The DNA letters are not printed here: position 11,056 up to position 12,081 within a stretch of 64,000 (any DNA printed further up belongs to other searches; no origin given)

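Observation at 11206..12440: Two-gene operon: DUF5131 (Gp37/Gp68, CxxxCxxC radical-SAM-like) plus an ASCH-like protein, with tandem 15-bp direct repeats in its control region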

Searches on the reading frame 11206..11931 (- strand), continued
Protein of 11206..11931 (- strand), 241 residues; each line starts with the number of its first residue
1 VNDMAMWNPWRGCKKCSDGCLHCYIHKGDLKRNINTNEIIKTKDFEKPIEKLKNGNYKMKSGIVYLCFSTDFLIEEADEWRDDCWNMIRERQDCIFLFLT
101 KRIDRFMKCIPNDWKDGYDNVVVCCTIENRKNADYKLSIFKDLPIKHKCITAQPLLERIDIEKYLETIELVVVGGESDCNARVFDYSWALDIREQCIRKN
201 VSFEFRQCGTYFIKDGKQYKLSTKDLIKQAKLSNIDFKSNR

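Call 59: find_homologous_proteins(query=A5, max_evalue=0.00001)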
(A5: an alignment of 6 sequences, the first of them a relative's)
Query A5 (6 sequences) (285 aa, profile of the alignment): 8000 proteins with E <= 0.00001 among 8000 candidates; the best 120 are listed.
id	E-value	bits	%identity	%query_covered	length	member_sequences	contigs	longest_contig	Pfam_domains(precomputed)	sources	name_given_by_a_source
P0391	7.5e-129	447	45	95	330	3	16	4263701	PF07505.18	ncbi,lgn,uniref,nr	ncbi:phage Gp37/Gp68 family protein [Burkholderia pseudomallei]|uniref:phage Gp37/Gp68 family protei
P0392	1.0e-128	447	45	95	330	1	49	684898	PF07505.18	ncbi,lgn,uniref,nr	ncbi:Bacteriophage protein gp37 [Burkholderia pseudomallei]|uniref:phage Gp37/Gp68 family protein n=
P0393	1.5e-128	446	45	95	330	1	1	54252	PF07505.18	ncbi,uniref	ncbi:phage Gp37/Gp68 family protein [Burkholderia pseudomallei]|uniref:phage Gp37/Gp68 family protei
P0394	5.8e-122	425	44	95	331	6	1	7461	PF07505.18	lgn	-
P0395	8.6e-122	424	43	95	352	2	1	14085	PF07505.18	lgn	-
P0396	1.3e-121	424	44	95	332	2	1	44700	PF07505.18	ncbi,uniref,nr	ncbi:phage Gp37/Gp68 family protein [Burkholderia thailandensis]|uniref:phage Gp37/Gp68 family prote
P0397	9.6e-120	417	44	95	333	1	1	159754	PF07505.18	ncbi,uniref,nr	ncbi:phage Gp37/Gp68 family protein [Burkholderia thailandensis]|uniref:phage Gp37/Gp68 family prote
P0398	3.2e-119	416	45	95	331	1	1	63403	PF07505.18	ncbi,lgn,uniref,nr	ncbi:phage Gp37/Gp68 family protein [Burkholderia thailandensis]|uniref:phage Gp37/Gp68 family prote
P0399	7.2e-119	415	49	95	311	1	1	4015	PF07505.18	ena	-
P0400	1.2e-118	414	51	95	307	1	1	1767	PF07505.18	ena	-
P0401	1.6e-118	413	48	96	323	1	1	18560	PF07505.18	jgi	jgi:protein gp37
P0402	2.9e-118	413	46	95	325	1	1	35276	PF07505.18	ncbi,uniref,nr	ncbi:phage Gp37/Gp68 family protein [Burkholderia cenocepacia]|uniref:phage Gp37/Gp68 family protein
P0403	6.6e-118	411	46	94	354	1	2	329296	PF07505.18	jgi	jgi:protein gp37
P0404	8.6e-118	411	45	95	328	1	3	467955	PF07505.18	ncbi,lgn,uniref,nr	ncbi:TPA: phage Gp37/Gp68 family protein [Burkholderia cenocepacia]|uniref:phage Gp37/Gp68 family pr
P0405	9.1e-118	411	43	95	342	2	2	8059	PF07505.18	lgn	-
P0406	1.4e-117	410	54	80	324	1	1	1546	PF07505.18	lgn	-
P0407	2.8e-117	409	49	94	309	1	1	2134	PF07505.18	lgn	-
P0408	3.4e-117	409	55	80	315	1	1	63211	PF07505.18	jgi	jgi:protein gp37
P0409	3.9e-117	409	49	95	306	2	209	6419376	PF07505.18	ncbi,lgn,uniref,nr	ncbi:phage Gp37/Gp68 family protein [Burkholderia dolosa]|uniref:Phage Gp37/Gp68 family protein n=1 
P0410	5.3e-117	408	52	80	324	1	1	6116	PF07505.18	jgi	jgi:protein gp37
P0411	5.4e-117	408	48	94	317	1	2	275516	PF07505.18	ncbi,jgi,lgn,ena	-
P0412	5.4e-117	408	52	83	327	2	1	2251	PF07505.18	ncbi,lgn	-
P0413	5.7e-117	408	48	95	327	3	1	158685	PF07505.18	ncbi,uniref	ncbi:phage Gp37/Gp68 family protein [Burkholderia sp. ZZQ-2]|uniref:phage Gp37/Gp68 family protein n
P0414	6.8e-117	408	45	94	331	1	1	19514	PF07505.18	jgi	jgi:protein gp37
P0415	7.8e-117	408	50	94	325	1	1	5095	PF07505.18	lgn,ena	-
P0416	9.2e-117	408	57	80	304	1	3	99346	PF07505.18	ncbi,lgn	-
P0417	9.2e-117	408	45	95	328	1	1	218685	PF07505.18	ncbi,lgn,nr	ncbi:TPA: phage Gp37/Gp68 family protein [Burkholderia vietnamiensis]|nr:phage Gp37/Gp68 family prot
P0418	1.1e-116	407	46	95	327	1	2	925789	PF07505.18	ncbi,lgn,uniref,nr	ncbi:phage Gp37/Gp68 family protein [Burkholderia multivorans]|uniref:phage Gp37/Gp68 family protein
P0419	1.2e-116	407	51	93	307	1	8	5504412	PF07505.18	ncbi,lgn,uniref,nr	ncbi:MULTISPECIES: phage Gp37/Gp68 family protein [unclassified Comamonas]|uniref:phage Gp37/Gp68 fa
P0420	1.2e-116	407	45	95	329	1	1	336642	PF07505.18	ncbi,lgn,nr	ncbi:phage Gp37/Gp68 family protein [Burkholderia multivorans]|nr:phage Gp37/Gp68 family protein [Bu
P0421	1.5e-116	407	51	94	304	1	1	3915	PF07505.18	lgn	-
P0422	2.1e-116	406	46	95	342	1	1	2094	PF07505.18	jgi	jgi:protein gp37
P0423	2.4e-116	406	49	95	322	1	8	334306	PF07505.18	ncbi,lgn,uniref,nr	ncbi:phage Gp37/Gp68 family protein [Burkholderia seminalis]|uniref:phage Gp37/Gp68 family protein n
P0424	2.4e-116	406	48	88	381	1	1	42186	PF07505.18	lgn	-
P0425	2.4e-116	406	49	93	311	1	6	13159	PF07505.18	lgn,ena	-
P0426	2.5e-116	406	49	82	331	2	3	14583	PF07505.18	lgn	-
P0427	2.9e-116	406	49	94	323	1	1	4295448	PF07505.18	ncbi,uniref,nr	ncbi:phage Gp37/Gp68 family protein [Cupriavidus sp. BIC8F]|uniref:phage Gp37/Gp68 family protein n=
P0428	3.1e-116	406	47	95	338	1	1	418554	PF07505.18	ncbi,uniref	ncbi:phage Gp37/Gp68 family protein [Paraburkholderia sp. SIMBA_030]|uniref:phage Gp37/Gp68 family p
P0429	3.3e-116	406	49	94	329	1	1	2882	PF07505.18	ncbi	-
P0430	3.4e-116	406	45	95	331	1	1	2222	PF07505.18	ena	-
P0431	3.4e-116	406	48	95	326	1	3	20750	PF07505.18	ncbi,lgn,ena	-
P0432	3.7e-116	406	53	81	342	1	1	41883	PF07505.18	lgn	-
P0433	4.5e-116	405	45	93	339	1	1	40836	PF07505.18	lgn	-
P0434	5.0e-116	405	47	94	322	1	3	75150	PF07505.18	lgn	-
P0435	5.0e-116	405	49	94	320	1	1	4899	PF07505.18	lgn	-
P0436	5.6e-116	405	53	80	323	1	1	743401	PF07505.18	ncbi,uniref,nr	ncbi:phage Gp37/Gp68 family protein [Caballeronia sp. GAFFF3]|uniref:phage Gp37/Gp68 family protein 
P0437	6.1e-116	405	48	93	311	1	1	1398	PF07505.18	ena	-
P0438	6.1e-116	405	46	96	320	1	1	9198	PF07505.18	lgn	-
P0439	7.6e-116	405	55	80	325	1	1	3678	PF07505.18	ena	-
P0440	1.0e-115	404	46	95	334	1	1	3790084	PF07505.18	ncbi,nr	ncbi:hypothetical protein P350_11455 [Burkholderia cepacia JBK9]|nr:hypothetical protein P350_11455 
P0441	1.1e-115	404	48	94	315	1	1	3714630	PF07505.18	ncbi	ncbi:phage Gp37/Gp68 family protein [Cupriavidus sp. Marseille-Q8015]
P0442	1.3e-115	404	53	86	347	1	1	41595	PF07505.18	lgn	-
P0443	1.3e-115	404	52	82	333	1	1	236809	PF07505.18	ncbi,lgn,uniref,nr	ncbi:phage Gp37/Gp68 family protein [Burkholderia cenocepacia]|uniref:phage Gp37/Gp68 family protein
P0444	1.3e-115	404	49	94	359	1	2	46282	PF07505.18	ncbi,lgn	-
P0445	1.4e-115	404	47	95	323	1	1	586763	PF07505.18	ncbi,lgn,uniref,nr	ncbi:phage Gp37/Gp68 family protein [Paraburkholderia diazotrophica]|uniref:Protein gp37 n=1 Tax=Par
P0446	1.6e-115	404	49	93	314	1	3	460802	PF07505.18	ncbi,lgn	-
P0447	1.8e-115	403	46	95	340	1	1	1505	PF07505.18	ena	-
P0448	2.0e-115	403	44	95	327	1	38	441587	PF07505.18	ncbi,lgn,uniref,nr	ncbi:Bacteriophage protein gp37 [Burkholderia pseudomallei]|uniref:phage Gp37/Gp68 family protein n=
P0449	2.3e-115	403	49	94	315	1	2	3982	PF07505.18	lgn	-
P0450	2.5e-115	403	43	95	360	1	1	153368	PF07505.18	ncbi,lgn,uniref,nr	ncbi:phage Gp37/Gp68 family protein [Burkholderia seminalis]|uniref:phage Gp37/Gp68 family protein n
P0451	2.6e-115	403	44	95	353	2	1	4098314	PF07505.18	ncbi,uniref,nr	ncbi:phage Gp37/Gp68 family protein [Paraburkholderia kirstenboschensis]|uniref:Phage Gp37/Gp68 fami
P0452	2.6e-115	403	46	95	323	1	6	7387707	PF07505.18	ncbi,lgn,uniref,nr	ncbi:phage Gp37/Gp68 family protein [Burkholderia pseudomallei]|uniref:Phage Gp37/Gp68 family protei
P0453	2.8e-115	403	45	94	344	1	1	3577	PF07505.18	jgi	-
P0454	3.0e-115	403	48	95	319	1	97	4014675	PF07505.18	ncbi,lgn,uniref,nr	ncbi:phage Gp37/Gp68 family protein [Burkholderia pseudomallei]|uniref:phage Gp37/Gp68 family protei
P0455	3.0e-115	403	50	93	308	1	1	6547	PF07505.18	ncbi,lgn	-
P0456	3.0e-115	403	44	95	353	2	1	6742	PF07505.18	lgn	-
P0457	3.0e-115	403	48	95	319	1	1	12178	PF07505.18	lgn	-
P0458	3.2e-115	403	44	95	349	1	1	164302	PF07505.18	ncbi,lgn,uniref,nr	ncbi:phage Gp37Gp68 [Burkholderia aenigmatica]|uniref:Phage Gp37Gp68 n=1 Tax=Burkholderia aenigmatic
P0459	3.2e-115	403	44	93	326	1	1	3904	PF07505.18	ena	-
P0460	3.6e-115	402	48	94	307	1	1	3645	PF07505.18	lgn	-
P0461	3.7e-115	402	47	94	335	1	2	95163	PF07505.18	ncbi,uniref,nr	ncbi:phage Gp37/Gp68 family protein [Massilia varians]|uniref:phage Gp37/Gp68 family protein n=1 Tax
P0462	3.9e-115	402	48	82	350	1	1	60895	PF07505.18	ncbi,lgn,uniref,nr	ncbi:phage Gp37/Gp68 family protein [Burkholderia sp. Ac-20344]|uniref:phage Gp37/Gp68 family protei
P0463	4.0e-115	402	44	95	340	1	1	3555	PF07505.18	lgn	-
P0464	4.4e-115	402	44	94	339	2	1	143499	PF07505.18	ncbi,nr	ncbi:TPA: phage Gp37/Gp68 family protein [Burkholderia vietnamiensis]|nr:phage Gp37/Gp68 family prot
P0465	4.5e-115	402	48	95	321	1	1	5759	PF07505.18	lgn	-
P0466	4.6e-115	402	44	94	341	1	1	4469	PF07505.18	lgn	-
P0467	4.7e-115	402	47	95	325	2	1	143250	PF07505.18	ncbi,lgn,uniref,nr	ncbi:hypothetical protein WI40_14095 [Burkholderia ubonensis]|uniref:phage Gp37/Gp68 family protein 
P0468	4.7e-115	402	50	94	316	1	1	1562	PF07505.18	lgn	-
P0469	4.9e-115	402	44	94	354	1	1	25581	PF07505.18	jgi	jgi:protein gp37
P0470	5.0e-115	402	47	94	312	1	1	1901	PF07505.18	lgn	-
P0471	5.5e-115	402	43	94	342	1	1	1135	PF07505.18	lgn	-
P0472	5.9e-115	402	49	94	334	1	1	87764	PF07505.18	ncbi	-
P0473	6.0e-115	402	47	94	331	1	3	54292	PF07505.18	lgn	-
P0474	6.3e-115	402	48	94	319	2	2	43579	PF07505.18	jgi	-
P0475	6.3e-115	402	50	94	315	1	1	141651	PF07505.18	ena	-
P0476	6.6e-115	402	48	93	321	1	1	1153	PF07505.18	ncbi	-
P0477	7.5e-115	401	48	95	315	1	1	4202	PF07505.18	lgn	-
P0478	7.6e-115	401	46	95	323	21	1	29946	PF07505.18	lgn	-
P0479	7.7e-115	401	54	80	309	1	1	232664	PF07505.18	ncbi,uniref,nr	ncbi:phage Gp37/Gp68 family protein [Paraburkholderia sp. LEh10]|uniref:phage Gp37/Gp68 family prote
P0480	7.8e-115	401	48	95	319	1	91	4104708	PF07505.18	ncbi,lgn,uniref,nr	ncbi:phage Gp37/Gp68 family protein [Burkholderia pseudomallei]|uniref:phage Gp37/Gp68 family protei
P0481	8.4e-115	401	54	80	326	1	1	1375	PF07505.18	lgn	-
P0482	8.5e-115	401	48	94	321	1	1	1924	PF07505.18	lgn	-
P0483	8.7e-115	401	45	94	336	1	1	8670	PF07505.18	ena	-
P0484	9.0e-115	401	50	81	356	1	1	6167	PF07505.18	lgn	-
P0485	9.5e-115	401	50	94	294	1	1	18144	PF07505.18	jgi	-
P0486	9.9e-115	401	49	95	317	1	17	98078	PF07505.18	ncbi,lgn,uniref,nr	ncbi:DUF5131 family protein [Burkholderia pseudomallei]|uniref:DUF5131 family protein n=1 Tax=Burkho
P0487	1.1e-114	401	48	94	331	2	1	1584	PF07505.18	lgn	-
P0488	1.1e-114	401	46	94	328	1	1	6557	PF07505.18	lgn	-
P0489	1.1e-114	401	46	94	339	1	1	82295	PF07505.18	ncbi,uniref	ncbi:phage Gp37/Gp68 family protein [Paraburkholderia sp. SIMBA_054]|uniref:phage Gp37/Gp68 family p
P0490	1.1e-114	401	49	96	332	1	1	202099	PF07505.18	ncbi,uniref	ncbi:phage Gp37/Gp68 family protein [Paraburkholderia caledonica]|uniref:phage Gp37/Gp68 family prot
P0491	1.1e-114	401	52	94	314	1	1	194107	PF07505.18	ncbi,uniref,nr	ncbi:phage Gp37/Gp68 family protein [Cupriavidus gilardii]|uniref:phage Gp37/Gp68 family protein n=1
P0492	1.3e-114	401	48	95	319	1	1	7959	PF07505.18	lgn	-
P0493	1.4e-114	400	45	95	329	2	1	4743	PF07505.18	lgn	-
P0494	1.5e-114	400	53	80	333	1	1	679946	PF07505.18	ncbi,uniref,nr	ncbi:phage Gp37/Gp68 family protein [Burkholderia metallica]|uniref:phage Gp37/Gp68 family protein n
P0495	1.6e-114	400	51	94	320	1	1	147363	PF07505.18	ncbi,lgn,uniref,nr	ncbi:phage Gp37/Gp68 family protein [Cupriavidus gilardii]|uniref:phage Gp37/Gp68 family protein n=1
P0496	1.6e-114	400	47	83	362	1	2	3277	PF07505.18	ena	-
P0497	1.6e-114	400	50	94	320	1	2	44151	PF07505.18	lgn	-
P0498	1.7e-114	400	47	94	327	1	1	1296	PF07505.18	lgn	-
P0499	1.7e-114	400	48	95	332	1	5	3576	PF07505.18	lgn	-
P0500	1.9e-114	400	50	94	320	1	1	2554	PF07505.18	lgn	-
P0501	2.1e-114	400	51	94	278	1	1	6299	PF07505.18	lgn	-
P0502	2.2e-114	400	55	80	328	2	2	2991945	PF07505.18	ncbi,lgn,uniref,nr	ncbi:phage Gp37/Gp68 family protein [Paraburkholderia sp. SOS3]|uniref:phage Gp37/Gp68 family protei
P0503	2.3e-114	400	49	94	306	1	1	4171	PF07505.18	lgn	-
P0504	2.4e-114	400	50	94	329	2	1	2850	PF07505.18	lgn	-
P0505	2.4e-114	400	49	94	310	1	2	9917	PF07505.18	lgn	-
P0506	2.5e-114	400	48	95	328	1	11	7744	PF07505.18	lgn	-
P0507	2.5e-114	400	51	84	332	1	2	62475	PF07505.18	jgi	jgi:Bacteriophage protein gp37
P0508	2.5e-114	400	44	95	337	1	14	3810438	PF07505.18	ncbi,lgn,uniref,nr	ncbi:phage Gp37/Gp68 family protein [Burkholderia cepacia]|uniref:Phage Gp37/Gp68 family protein n=1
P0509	2.7e-114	400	51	81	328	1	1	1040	PF07505.18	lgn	-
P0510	2.9e-114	399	49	95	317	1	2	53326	PF07505.18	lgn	-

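Call 73: predict_structure(alignment_id=A6)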
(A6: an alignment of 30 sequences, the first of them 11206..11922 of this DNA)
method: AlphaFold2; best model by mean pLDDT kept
length: 238 residues; sequences in the alignment: 30
mean_pLDDT: 74.7   pTM: 0.75
mean pLDDT of the five models: 74.7, 74.2, 73.9, 72.3, 70.9
residues with pLDDT >= 90: 46; 70-90: 116; 50-70: 39; < 50: 37
segments of 3 or more residues with pLDDT < 50: 1-29, 33-37
pLDDT, mean of each block of 10 residues (from residue 1): 39 36 44 49 71 77 55 72 88 82 86 87 87 92 89 82 93 65 87 96 73 78 79 88
secondary structure, 60 per line:
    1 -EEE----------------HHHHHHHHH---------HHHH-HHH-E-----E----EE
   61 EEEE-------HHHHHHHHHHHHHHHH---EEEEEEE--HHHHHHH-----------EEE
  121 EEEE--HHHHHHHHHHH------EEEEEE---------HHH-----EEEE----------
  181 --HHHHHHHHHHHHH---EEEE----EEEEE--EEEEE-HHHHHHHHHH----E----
elements in order: E2-4 H21-29 H39-42 E59-64 H72-87 E91-97 H100-106 E118-124 H127-137 E144-149 E167-170 H183-195 E199-202 E207-211 E214-218 H220-229

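Call 105: search_protein_families(library=ncbifam, proteins=[L087:1410-2462:+, L087:3448-3948:+, L084:3286-3813:+], max_evalue=0.01)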
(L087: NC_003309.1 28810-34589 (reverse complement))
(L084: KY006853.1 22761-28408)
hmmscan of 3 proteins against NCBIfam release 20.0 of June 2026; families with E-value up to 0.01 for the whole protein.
L087:1410-2462:+ (350 aa): 0 families

L087:3448-3948:+ (166 aa): 0 families

L084:3286-3813:+ (175 aa): 0 families

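Call 114: fold_search(model_id=the predicted structure, library=pdb)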
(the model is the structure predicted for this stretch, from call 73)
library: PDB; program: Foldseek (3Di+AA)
matches with E <= 10: 1232; with E <= 0.001: 0
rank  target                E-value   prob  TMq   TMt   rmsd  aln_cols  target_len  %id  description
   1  7qem_D                4.9e-03  0.92  0.34  0.22  10.8       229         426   12  bacterial IMPDH chimera (released 2023-06-14)
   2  3ivs_A                7.4e-03  0.99  0.37  0.26   6.1       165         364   16  Homocitrate Synthase Lys4 (released 2009-09-22)
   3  5ywn                  1.0e-02  0.54  0.25  0.19  13.3       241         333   10  SsCR_L211H-NADP+ (released 2019-03-06)
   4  7uek                  1.3e-02  0.85  0.30  0.31   9.3       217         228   12  Crystal structure of a de novo designed ovoid TIM barrel OT3 (released 2023-01-18)
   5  7qbj_D                1.3e-02  0.85  0.34  0.21   8.3       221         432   11  bacterial IMPDH chimera (released 2023-05-31)
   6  7ju4_l                2.1e-02  0.72  0.30  0.25   9.1       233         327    9  Radial spoke 2 stalk, IDAc, and N-DRC attached with doublet microtubule (released 2020-12-16)
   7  4iuo_A                2.2e-02  0.91  0.34  0.32   6.5       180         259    7  1.8 Angstrom Crystal Structure of the Salmonella enterica 3-Dehydroquinate Dehydratase (aroD) K170M Mutant in Complex  (released 2013-01-30)
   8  5v1s_B                2.5e-02  0.93  0.40  0.25   5.7       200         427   12  Crystal structure of Streptococcus suis SuiB bound to S-adenosylmethionine (released 2017-08-30)
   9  3l2i_B                2.6e-02  0.89  0.33  0.32   6.6       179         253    7  1.85 Angstrom Crystal Structure of the 3-Dehydroquinate Dehydratase (aroD) from Salmonella typhimurium LT2. (released 2009-12-29)
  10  4guf_A                2.6e-02  0.80  0.34  0.33   7.5       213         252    7  1.5 Angstrom Crystal Structure of the Salmonella enterica 3-Dehydroquinate Dehydratase (aroD) E86A Mutant (released 2012-09-12)
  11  6yqy                  2.9e-02  0.85  0.32  0.40   7.3       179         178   11  Crystal structure of sTIM11noCys, a de novo designed TIM barrel (released 2021-07-21)
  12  1xby_A                3.3e-02  0.87  0.34  0.36   5.7       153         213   13  Structure of 3-keto-L-gulonate 6-phosphate decarboxylase E112D/T169A mutant with bound D-ribulose 5-phosphate (released 2005-04-26)
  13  1rk2_B                3.3e-02  0.47  0.20  0.17  11.6       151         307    9  E. COLI RIBOKINASE COMPLEXED WITH RIBOSE AND ADP, SOLVED IN SPACE GROUP P212121 (released 1999-09-01)
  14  1xbz_A                3.7e-02  0.87  0.34  0.37   5.7       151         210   12  Crystal structure of 3-keto-L-gulonate 6-phosphate decarboxylase E112D/R139V/T169A mutant with bound L-xylulose 5-phos (released 2005-04-26)
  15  1xbx_A                3.7e-02  0.85  0.33  0.36   5.7       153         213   12  Structure of 3-keto-L-gulonate 6-phosphate decarboxylase E112D/R139V/T169A mutant with bound D-ribulose 5-phosphate (released 2005-04-26)
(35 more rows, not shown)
